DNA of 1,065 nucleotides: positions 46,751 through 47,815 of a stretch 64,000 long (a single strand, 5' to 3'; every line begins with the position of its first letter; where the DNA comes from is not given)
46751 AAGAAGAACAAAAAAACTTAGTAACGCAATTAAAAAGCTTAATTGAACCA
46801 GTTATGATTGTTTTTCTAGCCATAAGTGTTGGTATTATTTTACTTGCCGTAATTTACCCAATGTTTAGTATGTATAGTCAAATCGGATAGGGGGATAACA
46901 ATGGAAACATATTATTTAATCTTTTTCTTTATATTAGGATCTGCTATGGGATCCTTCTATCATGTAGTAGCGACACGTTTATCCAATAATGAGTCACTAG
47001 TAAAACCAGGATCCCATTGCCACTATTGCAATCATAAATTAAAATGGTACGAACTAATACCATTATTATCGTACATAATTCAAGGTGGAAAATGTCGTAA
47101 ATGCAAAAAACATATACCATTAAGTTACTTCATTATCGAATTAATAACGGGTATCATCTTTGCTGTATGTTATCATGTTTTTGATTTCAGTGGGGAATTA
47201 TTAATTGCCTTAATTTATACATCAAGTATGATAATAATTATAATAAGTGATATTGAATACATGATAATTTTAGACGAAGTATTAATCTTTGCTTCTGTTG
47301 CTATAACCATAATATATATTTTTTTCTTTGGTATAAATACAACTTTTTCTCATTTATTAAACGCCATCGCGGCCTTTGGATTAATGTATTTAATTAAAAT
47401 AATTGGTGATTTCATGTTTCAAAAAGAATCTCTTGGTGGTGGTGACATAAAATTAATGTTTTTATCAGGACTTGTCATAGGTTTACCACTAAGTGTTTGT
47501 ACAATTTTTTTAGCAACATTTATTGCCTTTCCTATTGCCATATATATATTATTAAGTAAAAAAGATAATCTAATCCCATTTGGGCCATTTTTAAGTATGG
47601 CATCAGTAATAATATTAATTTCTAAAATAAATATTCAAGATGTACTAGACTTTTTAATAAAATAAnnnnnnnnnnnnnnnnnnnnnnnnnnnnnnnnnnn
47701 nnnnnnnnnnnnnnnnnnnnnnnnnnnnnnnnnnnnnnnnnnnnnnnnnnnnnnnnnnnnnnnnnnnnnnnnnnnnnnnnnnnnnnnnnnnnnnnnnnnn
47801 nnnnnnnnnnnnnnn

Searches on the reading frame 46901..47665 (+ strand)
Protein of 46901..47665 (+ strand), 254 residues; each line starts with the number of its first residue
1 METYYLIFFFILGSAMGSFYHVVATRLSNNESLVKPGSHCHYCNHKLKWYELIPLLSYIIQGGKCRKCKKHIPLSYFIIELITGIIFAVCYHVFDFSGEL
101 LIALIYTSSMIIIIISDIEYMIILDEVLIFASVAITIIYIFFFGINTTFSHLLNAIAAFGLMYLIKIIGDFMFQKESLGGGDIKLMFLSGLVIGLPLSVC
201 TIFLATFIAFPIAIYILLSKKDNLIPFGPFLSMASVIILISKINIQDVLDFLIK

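Call 17: find_encoding_contigs(protein=window:46901-47665:+, flank=3000, max_places=10)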
Protein window:46901-47665:+ (254 aa): no gene with exactly this product is on record in the collection.

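Call 19: find_homologous_proteins(query=window:46901-47665:+, max_evalue=1e-20)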
Query window:46901-47665:+ (254 aa): 6682 proteins with E <= 1e-20 among 8000 candidates; the best 120 are listed.
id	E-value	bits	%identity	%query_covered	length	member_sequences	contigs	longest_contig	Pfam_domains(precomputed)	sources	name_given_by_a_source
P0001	2.4e-151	520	95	100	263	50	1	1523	PF01478.24,PF06750.19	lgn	-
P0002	4.9e-108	378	68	100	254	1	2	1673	PF01478.24,PF06750.19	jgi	-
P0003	1.4e-107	377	69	100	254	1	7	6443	PF01478.24,PF06750.19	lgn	-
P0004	2.0e-107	376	66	100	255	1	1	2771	PF01478.24,PF06750.19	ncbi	-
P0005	2.1e-107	376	66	98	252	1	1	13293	PF01478.24,PF06750.19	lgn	-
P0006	6.4e-107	375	65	98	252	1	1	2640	PF01478.24,PF06750.19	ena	-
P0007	1.1e-106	374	68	93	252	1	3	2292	PF01478.24,PF06750.19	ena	-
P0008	1.7e-106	373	66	98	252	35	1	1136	PF01478.24,PF06750.19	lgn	-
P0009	3.7e-106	372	68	100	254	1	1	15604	PF01478.24,PF06750.19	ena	-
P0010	4.3e-106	372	68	93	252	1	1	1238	PF01478.24,PF06750.19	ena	-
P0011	6.0e-106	372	64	98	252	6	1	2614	PF01478.24,PF06750.19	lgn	-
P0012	6.8e-106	371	68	100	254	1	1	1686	PF01478.24,PF06750.19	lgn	-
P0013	1.0e-105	371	66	100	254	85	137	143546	PF01478.24,PF06750.19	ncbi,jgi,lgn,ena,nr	ncbi:MAG: prepilin peptidase [Bacilli bacterium]|nr:prepilin peptidase [Bacilli bacterium]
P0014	1.2e-105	371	66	100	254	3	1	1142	PF01478.24,PF06750.19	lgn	-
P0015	2.0e-105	370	65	100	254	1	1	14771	PF01478.24,PF06750.19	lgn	-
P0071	1.8e-103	363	69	95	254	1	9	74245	PF01478.24,PF06750.19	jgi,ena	-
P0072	1.8e-103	363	65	98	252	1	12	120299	PF01478.24,PF06750.19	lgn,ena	-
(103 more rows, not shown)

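Call 21: find_encoding_contigs(protein=P0001, flank=3000, max_places=3)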
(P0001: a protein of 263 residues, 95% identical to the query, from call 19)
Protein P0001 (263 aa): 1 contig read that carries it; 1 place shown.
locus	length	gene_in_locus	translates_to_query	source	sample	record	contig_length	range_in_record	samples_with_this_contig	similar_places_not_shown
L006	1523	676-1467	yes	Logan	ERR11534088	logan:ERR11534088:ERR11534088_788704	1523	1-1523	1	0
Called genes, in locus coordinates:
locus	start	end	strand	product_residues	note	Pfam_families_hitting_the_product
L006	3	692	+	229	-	?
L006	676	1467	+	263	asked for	PF06750:A24_N_bact, PF01478:Peptidase_A24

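Call 22: find_encoding_contigs(protein=P0013, flank=3000, max_places=4)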
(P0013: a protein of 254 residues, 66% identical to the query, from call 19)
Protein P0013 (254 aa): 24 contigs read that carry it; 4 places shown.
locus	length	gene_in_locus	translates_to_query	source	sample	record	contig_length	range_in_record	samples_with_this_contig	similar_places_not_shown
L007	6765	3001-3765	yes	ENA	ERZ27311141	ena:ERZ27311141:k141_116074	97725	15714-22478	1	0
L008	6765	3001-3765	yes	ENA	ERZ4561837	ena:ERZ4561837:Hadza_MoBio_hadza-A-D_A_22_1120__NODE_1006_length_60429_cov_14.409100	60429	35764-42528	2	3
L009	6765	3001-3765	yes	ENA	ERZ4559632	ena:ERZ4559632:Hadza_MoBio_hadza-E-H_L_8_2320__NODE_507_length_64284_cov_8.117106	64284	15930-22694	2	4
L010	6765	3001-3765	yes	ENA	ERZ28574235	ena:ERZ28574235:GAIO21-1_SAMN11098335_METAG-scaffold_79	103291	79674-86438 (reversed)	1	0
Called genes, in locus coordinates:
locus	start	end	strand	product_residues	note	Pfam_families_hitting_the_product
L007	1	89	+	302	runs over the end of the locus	PF12784:PDDEXK_2 (weak)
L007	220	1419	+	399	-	PF00535:Glycos_transf_2, PF13641:Glyco_tranf_2_3, PF13632:Glyco_trans_2_3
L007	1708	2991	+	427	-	PF28597:T2SSF_N (weak), PF00482:T2SSF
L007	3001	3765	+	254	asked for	PF06750:A24_N_bact, PF01478:Peptidase_A24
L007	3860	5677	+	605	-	PF00483:NTP_transferase, PF01128:IspD (faint), PF12804:NTP_transf_3, PF20202:DUF6564, PF00155:Aminotran_1_2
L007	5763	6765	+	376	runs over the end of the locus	PF04464:Glyphos_transf, PF02350:Epimerase_2 (weak)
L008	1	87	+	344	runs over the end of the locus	PF12784:PDDEXK_2 (weak)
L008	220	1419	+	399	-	PF00535:Glycos_transf_2, PF13641:Glyco_tranf_2_3, PF13632:Glyco_trans_2_3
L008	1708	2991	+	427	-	PF28597:T2SSF_N (weak), PF00482:T2SSF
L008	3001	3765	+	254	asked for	PF06750:A24_N_bact, PF01478:Peptidase_A24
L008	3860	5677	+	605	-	PF00483:NTP_transferase, PF01128:IspD (faint), PF12804:NTP_transf_3, PF20202:DUF6564, PF00155:Aminotran_1_2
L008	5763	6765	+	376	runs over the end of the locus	PF04464:Glyphos_transf, PF02350:Epimerase_2 (weak)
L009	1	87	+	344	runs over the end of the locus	PF12784:PDDEXK_2 (weak)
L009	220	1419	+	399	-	PF00535:Glycos_transf_2, PF13641:Glyco_tranf_2_3, PF13632:Glyco_trans_2_3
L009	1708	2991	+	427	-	PF28597:T2SSF_N (weak), PF00482:T2SSF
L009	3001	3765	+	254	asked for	PF06750:A24_N_bact, PF01478:Peptidase_A24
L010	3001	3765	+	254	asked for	PF06750:A24_N_bact, PF01478:Peptidase_A24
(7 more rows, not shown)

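Call 23: find_encoding_contigs(protein=P0071, flank=3000, max_places=3)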
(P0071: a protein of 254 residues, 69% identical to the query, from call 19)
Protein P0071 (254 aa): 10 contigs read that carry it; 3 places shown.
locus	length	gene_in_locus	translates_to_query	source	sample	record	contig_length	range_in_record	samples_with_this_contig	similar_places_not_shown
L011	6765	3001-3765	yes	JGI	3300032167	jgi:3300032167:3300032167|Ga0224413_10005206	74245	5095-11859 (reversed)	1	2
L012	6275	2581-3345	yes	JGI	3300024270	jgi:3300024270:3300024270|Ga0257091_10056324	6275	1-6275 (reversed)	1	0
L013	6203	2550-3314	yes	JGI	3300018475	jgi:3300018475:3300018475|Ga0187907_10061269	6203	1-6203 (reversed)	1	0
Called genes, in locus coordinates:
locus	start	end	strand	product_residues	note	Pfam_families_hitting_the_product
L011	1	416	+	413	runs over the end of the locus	PF05697:Trigger_N, PF00254:FKBP_C, PF05698:Trigger_C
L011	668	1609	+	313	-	-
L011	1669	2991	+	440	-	PF00482:T2SSF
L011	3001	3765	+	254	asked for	PF06750:A24_N_bact, PF01478:Peptidase_A24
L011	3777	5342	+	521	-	-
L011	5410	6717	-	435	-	PF14690:Zn_ribbon_ISL3 (weak), PF13542:HTH_Tnp_ISL3 (faint), PF01610:DDE_Tnp_ISL3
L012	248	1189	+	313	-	-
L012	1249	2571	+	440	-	PF00482:T2SSF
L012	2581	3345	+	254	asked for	PF06750:A24_N_bact, PF01478:Peptidase_A24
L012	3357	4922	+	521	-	-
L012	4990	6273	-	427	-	?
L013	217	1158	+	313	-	-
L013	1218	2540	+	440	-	PF00482:T2SSF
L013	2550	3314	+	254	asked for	PF06750:A24_N_bact, PF01478:Peptidase_A24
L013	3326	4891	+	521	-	-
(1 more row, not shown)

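Call 24: find_encoding_contigs(protein=P0072, flank=3000, max_places=3)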
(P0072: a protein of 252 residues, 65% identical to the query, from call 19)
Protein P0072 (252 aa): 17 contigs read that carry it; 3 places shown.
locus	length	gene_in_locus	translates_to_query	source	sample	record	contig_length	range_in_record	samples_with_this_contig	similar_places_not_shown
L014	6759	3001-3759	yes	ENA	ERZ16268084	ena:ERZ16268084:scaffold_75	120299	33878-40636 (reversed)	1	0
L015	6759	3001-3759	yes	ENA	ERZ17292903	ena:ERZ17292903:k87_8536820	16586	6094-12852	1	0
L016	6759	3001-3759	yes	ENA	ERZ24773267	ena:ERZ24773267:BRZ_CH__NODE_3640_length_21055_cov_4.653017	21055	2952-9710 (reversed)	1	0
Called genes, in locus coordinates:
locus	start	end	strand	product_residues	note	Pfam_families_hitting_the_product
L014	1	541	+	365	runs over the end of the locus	PF03979:Sigma70_r1_1, PF00140:Sigma70_r1_2, PF04542:Sigma70_r2, PF04539:Sigma70_r3, PF04545:Sigma70_r4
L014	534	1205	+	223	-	PF05175:MTS, PF12847:Methyltransf_18, PF04816:TrmK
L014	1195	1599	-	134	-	PF14181:YqfQ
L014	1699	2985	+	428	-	PF00482:T2SSF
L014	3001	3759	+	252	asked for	PF06750:A24_N_bact, PF01478:Peptidase_A24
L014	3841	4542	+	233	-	PF02463:SMC_N (weak), PF00005:ABC_tran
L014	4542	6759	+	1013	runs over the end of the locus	PF12704:MacB_PCD (faint), PF02687:FtsX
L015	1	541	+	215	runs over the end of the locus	PF04542:Sigma70_r2, PF04539:Sigma70_r3, PF04545:Sigma70_r4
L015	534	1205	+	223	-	PF05175:MTS, PF12847:Methyltransf_18, PF04816:TrmK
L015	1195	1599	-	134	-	PF14181:YqfQ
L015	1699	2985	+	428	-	PF00482:T2SSF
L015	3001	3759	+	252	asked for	PF06750:A24_N_bact, PF01478:Peptidase_A24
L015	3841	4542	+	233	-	PF02463:SMC_N (weak), PF00005:ABC_tran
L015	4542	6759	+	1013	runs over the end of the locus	PF12704:MacB_PCD (faint), PF02687:FtsX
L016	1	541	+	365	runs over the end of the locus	PF03979:Sigma70_r1_1, PF00140:Sigma70_r1_2, PF04542:Sigma70_r2, PF04539:Sigma70_r3, PF04545:Sigma70_r4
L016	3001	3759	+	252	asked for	PF06750:A24_N_bact, PF01478:Peptidase_A24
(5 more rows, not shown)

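Call 34: list_cluster_members(proteins=[P0001])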
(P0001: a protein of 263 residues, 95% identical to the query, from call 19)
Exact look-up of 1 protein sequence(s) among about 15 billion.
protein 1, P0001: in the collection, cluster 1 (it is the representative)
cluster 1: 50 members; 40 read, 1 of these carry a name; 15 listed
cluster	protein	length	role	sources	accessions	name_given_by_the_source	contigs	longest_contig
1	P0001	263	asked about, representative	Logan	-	-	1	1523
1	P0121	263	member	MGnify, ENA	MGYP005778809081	CR=1 FL=1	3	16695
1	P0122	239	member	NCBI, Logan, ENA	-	-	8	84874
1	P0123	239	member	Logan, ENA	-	-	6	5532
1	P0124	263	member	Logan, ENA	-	-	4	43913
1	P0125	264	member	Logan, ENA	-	-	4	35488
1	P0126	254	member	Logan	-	-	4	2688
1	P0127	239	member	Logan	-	-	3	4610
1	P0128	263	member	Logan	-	-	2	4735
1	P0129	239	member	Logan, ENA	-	-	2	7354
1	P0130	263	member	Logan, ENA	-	-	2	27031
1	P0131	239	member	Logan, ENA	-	-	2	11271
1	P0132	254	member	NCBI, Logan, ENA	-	-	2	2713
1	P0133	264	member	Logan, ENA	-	-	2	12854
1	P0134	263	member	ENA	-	-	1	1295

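Call 35: find_encoding_contigs(protein=P0122, flank=10000, max_places=8)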
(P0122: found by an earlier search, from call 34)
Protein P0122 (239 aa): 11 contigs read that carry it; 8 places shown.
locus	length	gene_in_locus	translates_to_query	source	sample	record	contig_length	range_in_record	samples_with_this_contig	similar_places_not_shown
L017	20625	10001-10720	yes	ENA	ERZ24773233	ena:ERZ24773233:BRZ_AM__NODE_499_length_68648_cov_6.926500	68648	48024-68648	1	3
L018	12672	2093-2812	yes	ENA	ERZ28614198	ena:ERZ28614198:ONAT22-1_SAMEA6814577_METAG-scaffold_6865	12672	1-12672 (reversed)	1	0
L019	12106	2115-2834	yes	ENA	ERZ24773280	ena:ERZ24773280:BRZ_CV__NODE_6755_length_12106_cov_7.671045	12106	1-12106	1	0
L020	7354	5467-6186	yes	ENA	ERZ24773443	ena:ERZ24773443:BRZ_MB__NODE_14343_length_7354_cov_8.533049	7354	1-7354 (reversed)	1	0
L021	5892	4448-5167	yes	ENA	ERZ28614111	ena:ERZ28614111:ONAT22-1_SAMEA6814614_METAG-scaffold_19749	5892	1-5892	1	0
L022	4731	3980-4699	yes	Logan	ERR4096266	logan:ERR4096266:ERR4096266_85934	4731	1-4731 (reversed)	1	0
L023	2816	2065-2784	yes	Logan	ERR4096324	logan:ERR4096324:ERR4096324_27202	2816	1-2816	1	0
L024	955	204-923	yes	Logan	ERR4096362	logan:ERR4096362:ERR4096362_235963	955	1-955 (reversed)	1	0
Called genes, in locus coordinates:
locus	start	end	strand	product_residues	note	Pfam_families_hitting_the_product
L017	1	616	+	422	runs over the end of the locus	PF02885:Glycos_trans_3N, PF00591:Glycos_transf_3, PF07831:PYNP_C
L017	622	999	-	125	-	-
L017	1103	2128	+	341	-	PF02547:Queuosine_synth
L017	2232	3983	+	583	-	PF01807:Zn_ribbon_DnaG, PF08275:DNAG_N, PF01751:Toprim, PF13155:Toprim_2, PF13362:Toprim_3 (weak), PF13662:Toprim_4, PF10410:DnaB_bind (weak)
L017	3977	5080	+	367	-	PF03979:Sigma70_r1_1, PF00140:Sigma70_r1_2, PF04542:Sigma70_r2, PF04539:Sigma70_r3, PF04545:Sigma70_r4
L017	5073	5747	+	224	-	PF05175:MTS (weak), PF12847:Methyltransf_18, PF04816:TrmK, PF13847:Methyltransf_31 (weak)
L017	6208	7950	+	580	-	PF00664:ABC_membrane, PF02463:SMC_N, PF00005:ABC_tran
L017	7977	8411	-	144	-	PF14181:YqfQ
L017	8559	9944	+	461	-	PF00482:T2SSF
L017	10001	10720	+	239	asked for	PF06750:A24_N_bact, PF01478:Peptidase_A24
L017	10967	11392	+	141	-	PF01957:NfeD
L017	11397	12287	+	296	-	PF01145:Band_7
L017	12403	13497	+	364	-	PF03033:Glyco_transf_28, PF02350:Epimerase_2 (weak), PF04101:Glyco_tran_28_C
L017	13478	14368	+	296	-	PF01565:FAD_binding_4, PF02873:MurB_C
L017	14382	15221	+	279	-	PF08478:POTRA_1, PF03799:FtsQ_DivIB_C (weak)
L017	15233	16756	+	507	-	-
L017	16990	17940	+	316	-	-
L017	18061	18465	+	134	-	PF04472:SepF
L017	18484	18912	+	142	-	PF05103:DivIVA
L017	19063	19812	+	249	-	PF00877:NLPC_P60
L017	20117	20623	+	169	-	?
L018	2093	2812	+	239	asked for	PF06750:A24_N_bact, PF01478:Peptidase_A24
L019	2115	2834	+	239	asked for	PF06750:A24_N_bact, PF01478:Peptidase_A24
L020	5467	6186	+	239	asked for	PF06750:A24_N_bact, PF01478:Peptidase_A24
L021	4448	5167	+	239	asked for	PF06750:A24_N_bact, PF01478:Peptidase_A24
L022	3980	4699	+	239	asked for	PF06750:A24_N_bact, PF01478:Peptidase_A24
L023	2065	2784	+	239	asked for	PF06750:A24_N_bact, PF01478:Peptidase_A24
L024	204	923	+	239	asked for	PF06750:A24_N_bact, PF01478:Peptidase_A24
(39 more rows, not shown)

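Call 39: find_encoding_contigs(protein=P0124, flank=10000, max_places=6)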
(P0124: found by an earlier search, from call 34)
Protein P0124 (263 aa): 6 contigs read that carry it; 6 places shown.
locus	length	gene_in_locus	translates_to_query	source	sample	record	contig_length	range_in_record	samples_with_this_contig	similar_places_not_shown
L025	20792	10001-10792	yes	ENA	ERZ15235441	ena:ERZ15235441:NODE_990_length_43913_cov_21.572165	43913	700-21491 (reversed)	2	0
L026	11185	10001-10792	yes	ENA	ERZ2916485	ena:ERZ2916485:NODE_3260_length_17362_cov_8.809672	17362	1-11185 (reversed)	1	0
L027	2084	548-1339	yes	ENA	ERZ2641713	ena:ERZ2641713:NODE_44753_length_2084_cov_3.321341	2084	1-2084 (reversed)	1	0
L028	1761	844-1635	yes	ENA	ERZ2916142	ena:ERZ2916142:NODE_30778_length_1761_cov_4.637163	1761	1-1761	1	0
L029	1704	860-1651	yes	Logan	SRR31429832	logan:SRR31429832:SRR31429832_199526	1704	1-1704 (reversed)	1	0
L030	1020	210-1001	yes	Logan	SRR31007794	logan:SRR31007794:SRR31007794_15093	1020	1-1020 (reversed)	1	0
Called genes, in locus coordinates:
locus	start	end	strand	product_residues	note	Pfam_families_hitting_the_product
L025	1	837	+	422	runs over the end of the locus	PF02885:Glycos_trans_3N, PF00591:Glycos_transf_3, PF07831:PYNP_C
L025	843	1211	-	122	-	-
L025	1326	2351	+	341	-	PF02547:Queuosine_synth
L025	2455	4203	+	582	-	PF01807:Zn_ribbon_DnaG, PF08275:DNAG_N, PF01751:Toprim, PF13155:Toprim_2, PF13362:Toprim_3 (weak), PF13662:Toprim_4, PF10410:DnaB_bind (weak)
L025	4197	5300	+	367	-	PF03979:Sigma70_r1_1, PF00140:Sigma70_r1_2, PF04542:Sigma70_r2, PF04539:Sigma70_r3, PF04545:Sigma70_r4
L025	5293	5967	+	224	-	PF05175:MTS (weak), PF12847:Methyltransf_18, PF04816:TrmK, PF13847:Methyltransf_31 (weak)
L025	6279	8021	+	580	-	PF00664:ABC_membrane, PF02463:SMC_N, PF00005:ABC_tran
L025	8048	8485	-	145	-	PF14181:YqfQ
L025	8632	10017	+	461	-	PF00482:T2SSF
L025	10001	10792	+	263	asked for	PF06750:A24_N_bact, PF01478:Peptidase_A24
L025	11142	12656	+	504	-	-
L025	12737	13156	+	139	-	PF01957:NfeD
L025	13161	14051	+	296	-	PF01145:Band_7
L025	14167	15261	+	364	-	PF03033:Glyco_transf_28, PF02350:Epimerase_2 (weak), PF04101:Glyco_tran_28_C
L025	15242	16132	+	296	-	PF01565:FAD_binding_4, PF02873:MurB_C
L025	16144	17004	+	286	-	PF08478:POTRA_1, PF03799:FtsQ_DivIB_C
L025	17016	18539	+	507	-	-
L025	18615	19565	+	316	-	-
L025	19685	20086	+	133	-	PF04472:SepF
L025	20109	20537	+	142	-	PF05103:DivIVA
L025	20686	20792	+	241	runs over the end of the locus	PF00877:NLPC_P60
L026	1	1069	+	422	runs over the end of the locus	PF02885:Glycos_trans_3N, PF00591:Glycos_transf_3, PF07831:PYNP_C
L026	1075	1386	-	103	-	-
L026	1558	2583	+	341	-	PF02547:Queuosine_synth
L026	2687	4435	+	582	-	PF01807:Zn_ribbon_DnaG, PF08275:DNAG_N, PF01751:Toprim, PF13155:Toprim_2, PF13362:Toprim_3 (weak), PF13662:Toprim_4, PF10410:DnaB_bind (weak)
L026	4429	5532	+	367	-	PF03979:Sigma70_r1_1, PF00140:Sigma70_r1_2, PF04542:Sigma70_r2, PF04539:Sigma70_r3, PF04545:Sigma70_r4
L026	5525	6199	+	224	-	PF05175:MTS (weak), PF12847:Methyltransf_18, PF04816:TrmK, PF13847:Methyltransf_31 (weak)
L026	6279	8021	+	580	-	PF00664:ABC_membrane, PF02463:SMC_N, PF00005:ABC_tran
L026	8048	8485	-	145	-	PF14181:YqfQ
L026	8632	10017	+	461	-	PF00482:T2SSF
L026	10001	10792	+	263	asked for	PF06750:A24_N_bact, PF01478:Peptidase_A24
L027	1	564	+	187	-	?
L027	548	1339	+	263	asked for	PF06750:A24_N_bact, PF01478:Peptidase_A24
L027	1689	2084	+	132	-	?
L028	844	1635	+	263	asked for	PF06750:A24_N_bact, PF01478:Peptidase_A24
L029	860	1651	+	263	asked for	PF06750:A24_N_bact, PF01478:Peptidase_A24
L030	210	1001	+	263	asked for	PF06750:A24_N_bact, PF01478:Peptidase_A24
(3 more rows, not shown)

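Call 40: find_encoding_contigs(protein=P0125, flank=10000, max_places=6)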
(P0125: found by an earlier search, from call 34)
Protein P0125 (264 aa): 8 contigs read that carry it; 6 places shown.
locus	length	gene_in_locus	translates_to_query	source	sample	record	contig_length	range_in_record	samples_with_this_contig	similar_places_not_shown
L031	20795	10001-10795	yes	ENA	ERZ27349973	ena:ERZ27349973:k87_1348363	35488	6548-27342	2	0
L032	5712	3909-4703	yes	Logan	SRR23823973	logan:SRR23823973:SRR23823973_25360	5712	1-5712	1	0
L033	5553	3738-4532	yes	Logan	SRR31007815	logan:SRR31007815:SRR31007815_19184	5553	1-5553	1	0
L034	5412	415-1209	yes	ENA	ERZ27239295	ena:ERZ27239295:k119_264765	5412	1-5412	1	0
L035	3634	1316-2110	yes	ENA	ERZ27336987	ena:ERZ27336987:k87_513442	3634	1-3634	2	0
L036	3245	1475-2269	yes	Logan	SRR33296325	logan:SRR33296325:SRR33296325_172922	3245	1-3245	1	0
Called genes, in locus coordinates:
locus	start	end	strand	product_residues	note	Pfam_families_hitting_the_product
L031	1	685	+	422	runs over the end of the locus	PF02885:Glycos_trans_3N, PF00591:Glycos_transf_3, PF07831:PYNP_C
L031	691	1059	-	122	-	-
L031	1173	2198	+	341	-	PF02547:Queuosine_synth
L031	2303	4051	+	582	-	PF01807:Zn_ribbon_DnaG, PF08275:DNAG_N, PF01751:Toprim, PF13155:Toprim_2, PF13362:Toprim_3 (weak), PF13662:Toprim_4, PF10410:DnaB_bind (weak)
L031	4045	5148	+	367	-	PF03979:Sigma70_r1_1, PF00140:Sigma70_r1_2, PF04542:Sigma70_r2, PF04539:Sigma70_r3, PF04545:Sigma70_r4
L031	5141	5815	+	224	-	PF05175:MTS (weak), PF12847:Methyltransf_18, PF04816:TrmK, PF13847:Methyltransf_31 (weak)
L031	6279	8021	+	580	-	PF00664:ABC_membrane, PF02463:SMC_N, PF00005:ABC_tran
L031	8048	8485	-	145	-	PF14181:YqfQ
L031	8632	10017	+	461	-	PF00482:T2SSF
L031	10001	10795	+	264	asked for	PF06750:A24_N_bact, PF01478:Peptidase_A24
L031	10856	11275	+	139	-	PF01957:NfeD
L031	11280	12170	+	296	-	PF01145:Band_7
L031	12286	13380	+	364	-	PF03033:Glyco_transf_28, PF02350:Epimerase_2 (weak), PF04101:Glyco_tran_28_C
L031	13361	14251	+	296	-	PF01565:FAD_binding_4, PF02873:MurB_C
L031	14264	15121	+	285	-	PF08478:POTRA_1, PF03799:FtsQ_DivIB_C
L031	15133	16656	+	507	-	-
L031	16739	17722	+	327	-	-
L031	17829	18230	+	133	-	PF04472:SepF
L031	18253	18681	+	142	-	PF05103:DivIVA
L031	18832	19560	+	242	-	PF00877:NLPC_P60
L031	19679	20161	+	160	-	-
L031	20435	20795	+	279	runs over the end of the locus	-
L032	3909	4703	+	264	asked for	PF06750:A24_N_bact, PF01478:Peptidase_A24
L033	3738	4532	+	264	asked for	PF06750:A24_N_bact, PF01478:Peptidase_A24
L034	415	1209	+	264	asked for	PF06750:A24_N_bact, PF01478:Peptidase_A24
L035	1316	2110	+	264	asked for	PF06750:A24_N_bact, PF01478:Peptidase_A24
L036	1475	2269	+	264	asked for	PF06750:A24_N_bact, PF01478:Peptidase_A24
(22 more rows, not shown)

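Call 66: search_protein_families(library=ncbifam, proteins=[L025:11142-12656:+], max_evalue=1)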
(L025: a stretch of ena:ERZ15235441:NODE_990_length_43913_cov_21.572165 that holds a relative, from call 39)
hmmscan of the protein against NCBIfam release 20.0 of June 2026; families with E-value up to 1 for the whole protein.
L025:11142-12656:+ (504 aa): 3 families
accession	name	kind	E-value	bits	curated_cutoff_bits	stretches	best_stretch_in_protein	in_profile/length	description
NF041193.1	lipo_SP0191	subfamily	0.14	12.2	75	1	1-101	1-97/190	SP0191 family lipoprotein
TIGR01560.2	put_DNA_pack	equivalog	0.19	11.8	24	1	296-338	27-73/89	head-tail connector protein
NF052683.1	UBP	equivalog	0.2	12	90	1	207-255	25-71/102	UBP family nucleoid-associated protein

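Call 67: search_protein_families(library=pfam, proteins=[L025:11142-12656:+], max_evalue=0.1)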
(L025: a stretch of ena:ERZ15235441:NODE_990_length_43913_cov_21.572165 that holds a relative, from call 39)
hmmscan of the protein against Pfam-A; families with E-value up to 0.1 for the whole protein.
L025:11142-12656:+ (504 aa): 0 families
